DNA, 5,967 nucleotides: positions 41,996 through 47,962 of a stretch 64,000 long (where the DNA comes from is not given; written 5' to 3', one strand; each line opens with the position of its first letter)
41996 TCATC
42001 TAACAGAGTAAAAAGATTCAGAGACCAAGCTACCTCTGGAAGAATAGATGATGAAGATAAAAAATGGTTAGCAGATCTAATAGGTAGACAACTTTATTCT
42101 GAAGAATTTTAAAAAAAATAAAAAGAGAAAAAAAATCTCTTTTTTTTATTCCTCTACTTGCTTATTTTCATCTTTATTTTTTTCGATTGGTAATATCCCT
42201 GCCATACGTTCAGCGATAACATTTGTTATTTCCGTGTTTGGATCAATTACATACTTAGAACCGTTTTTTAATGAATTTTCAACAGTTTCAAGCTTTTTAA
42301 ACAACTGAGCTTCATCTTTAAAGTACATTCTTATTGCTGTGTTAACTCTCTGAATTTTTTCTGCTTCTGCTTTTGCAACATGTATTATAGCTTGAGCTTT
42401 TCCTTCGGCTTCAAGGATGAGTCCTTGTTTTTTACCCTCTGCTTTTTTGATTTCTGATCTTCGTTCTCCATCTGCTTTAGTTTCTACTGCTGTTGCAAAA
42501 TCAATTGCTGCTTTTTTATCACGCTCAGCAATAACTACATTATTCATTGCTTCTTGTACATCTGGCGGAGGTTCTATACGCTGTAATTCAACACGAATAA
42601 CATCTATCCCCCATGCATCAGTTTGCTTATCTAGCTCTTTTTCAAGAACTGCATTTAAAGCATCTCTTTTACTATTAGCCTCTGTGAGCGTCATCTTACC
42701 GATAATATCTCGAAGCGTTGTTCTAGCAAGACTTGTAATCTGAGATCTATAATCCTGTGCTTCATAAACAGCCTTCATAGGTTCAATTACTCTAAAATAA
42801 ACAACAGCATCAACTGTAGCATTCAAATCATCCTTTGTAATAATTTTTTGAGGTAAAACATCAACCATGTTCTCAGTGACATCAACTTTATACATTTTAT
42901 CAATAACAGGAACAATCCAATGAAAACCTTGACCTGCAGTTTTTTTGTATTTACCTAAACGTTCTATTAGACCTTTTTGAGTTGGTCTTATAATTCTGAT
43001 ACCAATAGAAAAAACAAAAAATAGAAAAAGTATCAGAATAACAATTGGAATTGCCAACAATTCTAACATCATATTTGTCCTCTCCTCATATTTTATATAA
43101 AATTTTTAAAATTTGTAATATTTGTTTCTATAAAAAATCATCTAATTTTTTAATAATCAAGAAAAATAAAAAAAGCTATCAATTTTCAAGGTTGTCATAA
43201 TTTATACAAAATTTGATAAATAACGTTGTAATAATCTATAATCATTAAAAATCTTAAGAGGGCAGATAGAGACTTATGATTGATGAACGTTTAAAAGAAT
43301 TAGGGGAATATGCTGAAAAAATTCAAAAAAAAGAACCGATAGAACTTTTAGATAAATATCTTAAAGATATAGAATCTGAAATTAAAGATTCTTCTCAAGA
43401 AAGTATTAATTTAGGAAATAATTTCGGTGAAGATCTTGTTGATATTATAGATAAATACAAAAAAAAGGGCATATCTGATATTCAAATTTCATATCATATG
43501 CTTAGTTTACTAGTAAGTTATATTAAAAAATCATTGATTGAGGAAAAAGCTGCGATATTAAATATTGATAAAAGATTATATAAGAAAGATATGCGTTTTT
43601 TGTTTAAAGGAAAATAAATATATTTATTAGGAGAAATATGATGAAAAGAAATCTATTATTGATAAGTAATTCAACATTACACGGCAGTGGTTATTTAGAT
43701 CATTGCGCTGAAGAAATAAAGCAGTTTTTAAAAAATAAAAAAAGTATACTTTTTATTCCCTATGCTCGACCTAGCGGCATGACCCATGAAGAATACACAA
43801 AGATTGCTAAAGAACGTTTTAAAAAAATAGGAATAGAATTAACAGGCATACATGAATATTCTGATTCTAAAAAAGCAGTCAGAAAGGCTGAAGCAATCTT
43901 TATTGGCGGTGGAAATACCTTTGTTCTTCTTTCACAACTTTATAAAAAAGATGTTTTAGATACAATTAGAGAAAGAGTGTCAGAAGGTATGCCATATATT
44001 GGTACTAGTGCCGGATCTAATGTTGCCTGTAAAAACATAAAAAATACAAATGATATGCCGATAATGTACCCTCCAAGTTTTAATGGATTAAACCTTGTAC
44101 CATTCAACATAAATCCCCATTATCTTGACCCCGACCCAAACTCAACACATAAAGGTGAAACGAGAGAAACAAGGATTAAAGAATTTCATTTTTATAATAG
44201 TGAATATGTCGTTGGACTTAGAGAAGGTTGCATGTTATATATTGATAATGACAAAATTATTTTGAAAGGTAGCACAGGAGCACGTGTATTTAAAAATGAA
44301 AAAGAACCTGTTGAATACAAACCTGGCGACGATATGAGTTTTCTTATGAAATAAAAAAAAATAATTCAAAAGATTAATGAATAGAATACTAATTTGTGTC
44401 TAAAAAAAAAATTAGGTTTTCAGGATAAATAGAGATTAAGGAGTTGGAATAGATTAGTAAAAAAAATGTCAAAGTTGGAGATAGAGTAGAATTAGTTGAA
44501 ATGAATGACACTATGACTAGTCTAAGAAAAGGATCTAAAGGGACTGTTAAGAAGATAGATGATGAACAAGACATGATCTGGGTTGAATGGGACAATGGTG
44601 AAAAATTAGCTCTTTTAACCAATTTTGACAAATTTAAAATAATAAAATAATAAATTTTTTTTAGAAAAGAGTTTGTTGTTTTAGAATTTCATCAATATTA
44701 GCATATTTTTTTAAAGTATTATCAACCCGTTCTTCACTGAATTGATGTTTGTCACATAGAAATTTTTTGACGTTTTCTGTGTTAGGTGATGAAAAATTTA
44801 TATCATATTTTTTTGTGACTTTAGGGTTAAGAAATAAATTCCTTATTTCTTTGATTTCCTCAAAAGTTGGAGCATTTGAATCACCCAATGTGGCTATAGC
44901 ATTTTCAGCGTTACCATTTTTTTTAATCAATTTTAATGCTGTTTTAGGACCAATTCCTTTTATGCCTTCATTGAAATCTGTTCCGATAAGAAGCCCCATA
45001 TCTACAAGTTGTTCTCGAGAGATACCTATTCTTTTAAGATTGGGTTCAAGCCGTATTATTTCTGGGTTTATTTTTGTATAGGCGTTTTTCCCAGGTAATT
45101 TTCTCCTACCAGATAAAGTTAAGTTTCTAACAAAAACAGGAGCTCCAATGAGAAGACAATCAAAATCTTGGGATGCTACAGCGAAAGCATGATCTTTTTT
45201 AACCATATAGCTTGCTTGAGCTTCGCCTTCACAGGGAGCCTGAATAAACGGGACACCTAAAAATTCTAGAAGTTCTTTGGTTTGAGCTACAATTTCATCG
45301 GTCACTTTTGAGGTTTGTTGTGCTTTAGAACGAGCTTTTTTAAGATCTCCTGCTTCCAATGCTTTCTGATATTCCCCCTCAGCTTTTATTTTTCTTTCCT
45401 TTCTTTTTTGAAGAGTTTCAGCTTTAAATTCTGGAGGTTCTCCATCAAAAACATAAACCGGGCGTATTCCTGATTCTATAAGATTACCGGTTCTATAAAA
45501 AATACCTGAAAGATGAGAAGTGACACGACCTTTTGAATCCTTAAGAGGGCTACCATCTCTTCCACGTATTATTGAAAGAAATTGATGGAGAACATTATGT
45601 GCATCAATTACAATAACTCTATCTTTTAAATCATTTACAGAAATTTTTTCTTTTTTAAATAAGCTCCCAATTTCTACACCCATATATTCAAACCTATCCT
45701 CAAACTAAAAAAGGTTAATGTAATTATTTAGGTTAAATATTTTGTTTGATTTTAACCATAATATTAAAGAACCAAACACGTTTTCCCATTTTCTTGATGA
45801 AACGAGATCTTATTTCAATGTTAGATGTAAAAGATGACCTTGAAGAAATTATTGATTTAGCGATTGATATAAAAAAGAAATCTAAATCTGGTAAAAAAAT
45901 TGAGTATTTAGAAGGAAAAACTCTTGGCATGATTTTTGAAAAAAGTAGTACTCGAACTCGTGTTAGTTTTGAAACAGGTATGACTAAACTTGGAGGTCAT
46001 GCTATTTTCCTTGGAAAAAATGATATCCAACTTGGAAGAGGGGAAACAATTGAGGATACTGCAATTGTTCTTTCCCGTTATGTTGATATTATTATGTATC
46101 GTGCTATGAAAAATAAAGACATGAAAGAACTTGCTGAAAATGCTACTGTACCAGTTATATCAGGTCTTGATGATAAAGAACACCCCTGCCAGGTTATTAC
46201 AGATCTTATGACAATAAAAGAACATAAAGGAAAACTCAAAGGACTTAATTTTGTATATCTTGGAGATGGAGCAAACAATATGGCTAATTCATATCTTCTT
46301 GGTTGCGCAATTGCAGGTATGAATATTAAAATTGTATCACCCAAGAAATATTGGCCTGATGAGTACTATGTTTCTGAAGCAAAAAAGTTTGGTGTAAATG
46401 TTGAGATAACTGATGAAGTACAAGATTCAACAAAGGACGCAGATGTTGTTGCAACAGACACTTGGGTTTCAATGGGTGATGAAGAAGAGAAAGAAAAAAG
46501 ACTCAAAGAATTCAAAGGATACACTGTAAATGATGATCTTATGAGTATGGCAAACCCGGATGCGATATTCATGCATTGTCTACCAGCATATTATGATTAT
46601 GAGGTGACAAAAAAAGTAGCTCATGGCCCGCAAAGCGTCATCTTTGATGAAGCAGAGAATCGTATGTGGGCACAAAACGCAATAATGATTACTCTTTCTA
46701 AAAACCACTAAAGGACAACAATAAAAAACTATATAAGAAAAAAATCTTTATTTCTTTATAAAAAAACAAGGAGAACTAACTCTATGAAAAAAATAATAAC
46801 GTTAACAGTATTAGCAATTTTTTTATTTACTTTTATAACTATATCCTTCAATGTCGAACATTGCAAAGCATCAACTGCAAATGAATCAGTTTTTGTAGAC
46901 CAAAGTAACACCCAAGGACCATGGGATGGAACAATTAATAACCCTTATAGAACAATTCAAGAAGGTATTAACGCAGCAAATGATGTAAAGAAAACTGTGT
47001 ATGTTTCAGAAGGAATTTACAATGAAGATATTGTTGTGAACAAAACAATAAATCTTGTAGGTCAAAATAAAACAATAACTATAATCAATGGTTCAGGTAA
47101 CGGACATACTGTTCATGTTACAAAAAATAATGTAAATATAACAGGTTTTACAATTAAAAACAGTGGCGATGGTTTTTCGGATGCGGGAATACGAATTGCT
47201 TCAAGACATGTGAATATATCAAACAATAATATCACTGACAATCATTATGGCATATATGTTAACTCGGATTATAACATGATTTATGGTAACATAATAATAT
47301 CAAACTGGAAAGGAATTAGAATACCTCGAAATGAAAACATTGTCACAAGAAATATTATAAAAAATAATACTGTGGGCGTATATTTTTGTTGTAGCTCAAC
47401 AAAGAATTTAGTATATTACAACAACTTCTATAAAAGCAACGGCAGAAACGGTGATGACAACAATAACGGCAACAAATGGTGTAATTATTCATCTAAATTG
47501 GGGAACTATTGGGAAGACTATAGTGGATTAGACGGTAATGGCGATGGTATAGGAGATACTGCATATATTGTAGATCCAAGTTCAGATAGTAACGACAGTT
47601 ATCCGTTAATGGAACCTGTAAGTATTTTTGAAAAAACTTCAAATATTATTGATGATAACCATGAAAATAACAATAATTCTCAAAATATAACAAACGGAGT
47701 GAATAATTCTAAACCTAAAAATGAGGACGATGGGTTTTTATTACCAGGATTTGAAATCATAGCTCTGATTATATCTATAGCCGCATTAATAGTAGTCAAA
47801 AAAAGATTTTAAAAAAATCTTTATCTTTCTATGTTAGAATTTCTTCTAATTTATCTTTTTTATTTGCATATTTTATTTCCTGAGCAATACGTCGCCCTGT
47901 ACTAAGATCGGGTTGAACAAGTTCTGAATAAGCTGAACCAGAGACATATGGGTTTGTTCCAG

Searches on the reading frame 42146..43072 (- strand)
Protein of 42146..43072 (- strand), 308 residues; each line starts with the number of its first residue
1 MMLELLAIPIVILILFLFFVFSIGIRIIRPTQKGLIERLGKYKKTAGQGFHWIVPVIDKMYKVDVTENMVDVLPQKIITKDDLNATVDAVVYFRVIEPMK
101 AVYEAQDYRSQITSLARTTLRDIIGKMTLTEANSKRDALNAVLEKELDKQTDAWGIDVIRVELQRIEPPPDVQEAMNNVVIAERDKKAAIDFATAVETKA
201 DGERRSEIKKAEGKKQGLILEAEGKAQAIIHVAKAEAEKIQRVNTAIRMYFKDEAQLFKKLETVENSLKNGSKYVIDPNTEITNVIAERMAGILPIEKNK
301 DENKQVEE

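Call 30: search_protein_families(library=ncbifam, proteins=[window:42146-43072:-], max_evalue=0.00001)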
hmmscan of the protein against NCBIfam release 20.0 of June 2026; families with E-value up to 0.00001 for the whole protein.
window:42146-43072:- (308 aa): 4 families
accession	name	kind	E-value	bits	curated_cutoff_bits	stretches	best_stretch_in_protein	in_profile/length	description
TIGR01933.1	hflK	equivalog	6.6e-32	111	159.4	1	25-279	1-250/261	FtsH protease activity modulator HflK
NF008181.0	PRK10930.1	equivalog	1.2e-15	57.3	660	1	22-233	94-312/419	FtsH protease activity modulator HflK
TIGR01932.1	hflC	equivalog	2.7e-12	46.2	134.4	2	9-129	5-136/318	protease modulator HflC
NF008259.0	PRK11029.1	equivalog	1e-06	28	427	0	150-237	197-288/334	protease modulator HflC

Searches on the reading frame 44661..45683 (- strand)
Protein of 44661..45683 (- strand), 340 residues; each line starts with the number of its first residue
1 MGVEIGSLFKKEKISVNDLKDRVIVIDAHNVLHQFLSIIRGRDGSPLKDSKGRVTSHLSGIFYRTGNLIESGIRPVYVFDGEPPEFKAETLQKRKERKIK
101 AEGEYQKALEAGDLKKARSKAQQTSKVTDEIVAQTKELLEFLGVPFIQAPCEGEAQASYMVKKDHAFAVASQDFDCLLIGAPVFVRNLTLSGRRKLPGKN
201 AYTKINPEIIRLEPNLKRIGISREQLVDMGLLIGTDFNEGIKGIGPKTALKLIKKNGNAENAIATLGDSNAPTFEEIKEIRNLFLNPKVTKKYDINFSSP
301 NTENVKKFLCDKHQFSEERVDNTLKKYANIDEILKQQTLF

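Call 30: search_protein_families(library=ncbifam, proteins=[window:44661-45683:-], max_evalue=0.00001)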
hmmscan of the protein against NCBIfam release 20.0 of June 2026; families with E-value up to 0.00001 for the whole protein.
window:44661-45683:- (340 aa): 5 families
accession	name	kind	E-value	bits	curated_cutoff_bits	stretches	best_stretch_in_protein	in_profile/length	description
TIGR03674.1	fen_arch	equivalog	1.5e-138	461.5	351.95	1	1-339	1-334/338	flap endonuclease-1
TIGR00600.1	rad2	subfamily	1.8e-34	119.3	1204.4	2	11-106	14-103/1039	DNA excision repair protein (rad2)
TIGR00593.1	pola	equivalog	6e-07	28.2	600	1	210-278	157-216/890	DNA polymerase I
NF004397.1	PRK05755.1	equivalog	8.4e-07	27.9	720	1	163-279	125-228/889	DNA polymerase I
NF007017.0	PRK09482.1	equivalog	3.5e-06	26.8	261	0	216-280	160-226/257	flap endonuclease Xni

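Call 80: list_cluster_members(proteins=[window:44661-45683:-, window:33265-34704:-, window:47829-48911:-, window:57457-58296:-, window:30765-32960:+, window:22784-25084:-, window:37371-38810:+, window:51033-52121:+])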
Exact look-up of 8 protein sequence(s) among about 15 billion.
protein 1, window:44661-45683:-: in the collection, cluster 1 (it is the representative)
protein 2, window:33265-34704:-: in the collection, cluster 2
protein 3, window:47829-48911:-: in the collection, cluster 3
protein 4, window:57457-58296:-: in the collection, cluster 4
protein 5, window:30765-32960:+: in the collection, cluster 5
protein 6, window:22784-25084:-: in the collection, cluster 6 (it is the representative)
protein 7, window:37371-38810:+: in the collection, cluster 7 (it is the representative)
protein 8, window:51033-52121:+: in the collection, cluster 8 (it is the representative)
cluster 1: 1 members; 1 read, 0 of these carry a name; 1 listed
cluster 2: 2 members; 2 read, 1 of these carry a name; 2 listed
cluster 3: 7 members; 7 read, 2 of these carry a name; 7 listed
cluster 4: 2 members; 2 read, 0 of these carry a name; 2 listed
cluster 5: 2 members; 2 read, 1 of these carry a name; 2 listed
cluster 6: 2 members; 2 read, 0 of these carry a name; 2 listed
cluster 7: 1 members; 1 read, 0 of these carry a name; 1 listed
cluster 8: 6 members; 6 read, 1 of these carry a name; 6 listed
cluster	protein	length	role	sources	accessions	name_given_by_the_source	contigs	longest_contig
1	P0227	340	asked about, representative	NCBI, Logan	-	-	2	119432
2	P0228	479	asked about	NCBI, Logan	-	-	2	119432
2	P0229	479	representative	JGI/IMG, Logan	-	amidophosphoribosyltransferase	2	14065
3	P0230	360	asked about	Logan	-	-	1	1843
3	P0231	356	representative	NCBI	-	-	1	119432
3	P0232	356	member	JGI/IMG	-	5-formaminoimidazole-4-carboxamide-1-(beta)-D-ribofuranosyl 5'-monophosphate synthetase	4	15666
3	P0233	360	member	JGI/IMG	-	5-formaminoimidazole-4-carboxamide-1-(beta)-D-ribofuranosyl 5'-monophosphate synthetase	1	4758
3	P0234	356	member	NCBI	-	-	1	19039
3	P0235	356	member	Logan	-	-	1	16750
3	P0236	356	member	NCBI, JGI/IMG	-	-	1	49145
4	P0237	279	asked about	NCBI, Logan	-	-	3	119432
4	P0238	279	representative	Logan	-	-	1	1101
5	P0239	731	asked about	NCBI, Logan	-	-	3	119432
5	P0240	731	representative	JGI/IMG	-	hypothetical protein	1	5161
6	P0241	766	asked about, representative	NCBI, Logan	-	-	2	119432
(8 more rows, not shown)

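Call 81: find_encoding_contigs(protein=window:44661-45683:-, flank=500, max_places=3)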
Protein window:44661-45683:- (340 aa): 2 contigs read that carry it; 1 place shown.
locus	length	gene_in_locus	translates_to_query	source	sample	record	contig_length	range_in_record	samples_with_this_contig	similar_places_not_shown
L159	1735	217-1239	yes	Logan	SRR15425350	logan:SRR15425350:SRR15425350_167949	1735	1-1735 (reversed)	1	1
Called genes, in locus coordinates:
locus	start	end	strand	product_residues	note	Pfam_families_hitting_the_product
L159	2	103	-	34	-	?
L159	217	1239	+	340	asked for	PF00752:XPG_N, PF00867:XPG_I, PF01367:5_3_exonuc (weak)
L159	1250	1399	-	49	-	PF14192:DUF4314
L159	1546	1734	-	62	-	?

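Call 82: find_homologous_proteins(query=window:44661-45683:-, max_evalue=1e-40)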
Query window:44661-45683:- (340 aa): 7984 proteins with E <= 1e-40 among 8000 candidates; the best 120 are listed.
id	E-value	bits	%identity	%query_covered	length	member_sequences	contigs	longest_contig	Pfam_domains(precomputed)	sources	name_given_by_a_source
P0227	4.9e-220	748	100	100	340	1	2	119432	PF00867.24,PF00752.24,PF01367.26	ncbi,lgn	-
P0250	2.8e-189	646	86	100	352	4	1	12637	PF00867.24,PF00752.24,PF01367.26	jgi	jgi:flap endonuclease-1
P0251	1.0e-182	625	81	100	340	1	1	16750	PF00867.24,PF00752.24,PF01367.26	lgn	-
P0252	5.6e-176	603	79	100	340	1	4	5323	PF00867.24,PF00752.24,PF01367.26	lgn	-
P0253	2.4e-162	558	73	100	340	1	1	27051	PF00867.24,PF00752.24,PF01367.26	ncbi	ncbi:MAG: flap endonuclease-1 [Candidatus Thermoplasmatota archaeon]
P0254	3.7e-157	541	71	100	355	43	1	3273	PF00867.24,PF00752.24,PF01367.26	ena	-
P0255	1.1e-156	539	71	100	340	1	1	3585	PF00867.24,PF00752.24,PF01367.26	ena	-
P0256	1.4e-156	539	68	100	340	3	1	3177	PF00867.24,PF00752.24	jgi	-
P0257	5.5e-156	537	70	100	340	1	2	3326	PF00867.24,PF00752.24,PF01367.26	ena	-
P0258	9.9e-156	536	70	100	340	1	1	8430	PF00867.24,PF00752.24,PF01367.26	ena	-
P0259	8.3e-155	533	70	100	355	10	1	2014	PF00867.24,PF00752.24,PF01367.26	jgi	-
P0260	1.2e-154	533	69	100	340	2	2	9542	PF00867.24,PF00752.24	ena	-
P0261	4.1e-153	528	70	100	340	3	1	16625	PF00867.24,PF00752.24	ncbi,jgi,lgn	-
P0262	6.4e-153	527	70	100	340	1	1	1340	PF00867.24,PF00752.24,PF01367.26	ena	-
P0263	7.6e-153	527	70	100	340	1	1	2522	PF00867.24,PF00752.24,PF01367.26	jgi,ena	-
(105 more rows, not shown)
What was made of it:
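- On A-type BIL: Archaeal marker genes (call 30); Thermoplasmatota FEN-1 relatives (call 82)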

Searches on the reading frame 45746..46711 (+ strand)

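Call 30: search_protein_families(library=ncbifam, proteins=[window:45746-46711:+], max_evalue=0.00001)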
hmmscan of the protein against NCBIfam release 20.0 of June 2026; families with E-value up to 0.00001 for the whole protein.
window:45746-46711:+ (321 aa): 16 families
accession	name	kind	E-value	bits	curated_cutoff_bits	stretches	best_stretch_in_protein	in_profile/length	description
NF001986.0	PRK00779.1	subfamily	1.1e-125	418.9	306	1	18-319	4-305/307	ornithine carbamoyltransferase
TIGR00658.1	orni_carb_tr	equivalog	5.7e-120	400.1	280.85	1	20-316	1-301/304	ornithine carbamoyltransferase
TIGR04384.1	putr_carbamoyl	exception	5.1e-90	301.9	500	1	29-320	10-309/330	putrescine carbamoyltransferase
NF011380.0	PRK14805.1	equivalog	2.5e-87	292.7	421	1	21-317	3-299/302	ornithine carbamoyltransferase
NF003286.0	PRK04284.1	subfamily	6.1e-86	288.5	515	1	17-316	4-328/332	ornithine carbamoyltransferase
NF009213.0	PRK12562.1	subfamily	1.6e-66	225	559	1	18-288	5-284/334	ornithine carbamoyltransferase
NF002470.0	PRK01713.1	equivalog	5e-64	216.8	545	1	17-286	5-282/334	ornithine carbamoyltransferase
NF011379.0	PRK14804.1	equivalog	9.7e-54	182.6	373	1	21-317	8-308/311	ornithine carbamoyltransferase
TIGR00670.1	asp_carb_tr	equivalog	1.5e-48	165.5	236.95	1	20-316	1-301/304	aspartate carbamoyltransferase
NF002032.1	PRK00856.1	equivalog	1.7e-48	165.4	263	1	21-316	2-295/297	aspartate carbamoyltransferase catalytic subunit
NF003384.0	PRK04523.1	equivalog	5.1e-46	157.3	288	1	28-319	9-334/336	N-acetylornithine carbamoyltransferase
NF006046.0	PRK08192.1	equivalog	1e-35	123.6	512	1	29-312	17-311/339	aspartate carbamoyltransferase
NF008853.0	PRK11891.1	equivalog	5.9e-29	100.9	560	1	18-314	87-394/430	aspartate carbamoyltransferase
NF010387.0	PRK13814.1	equivalog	1.7e-23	83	660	1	29-312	16-297/310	aspartate carbamoyltransferase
NF005538.0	PRK07200.1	equivalog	3.2e-13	49.5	453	1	27-249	30-281/396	knotted carbamoyltransferase YgeW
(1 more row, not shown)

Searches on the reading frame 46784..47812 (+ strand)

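Call 30: search_protein_families(library=ncbifam, proteins=[window:46784-47812:+], max_evalue=0.00001)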
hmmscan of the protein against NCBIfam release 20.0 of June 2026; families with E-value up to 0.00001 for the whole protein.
window:46784-47812:+ (342 aa): 1 family
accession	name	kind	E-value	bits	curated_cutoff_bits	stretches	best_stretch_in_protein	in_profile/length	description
TIGR04247.1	NosD_copper_fam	subfamily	1.7e-32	112.5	300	2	58-161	1-104/377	nitrous oxide reductase family maturation protein NosD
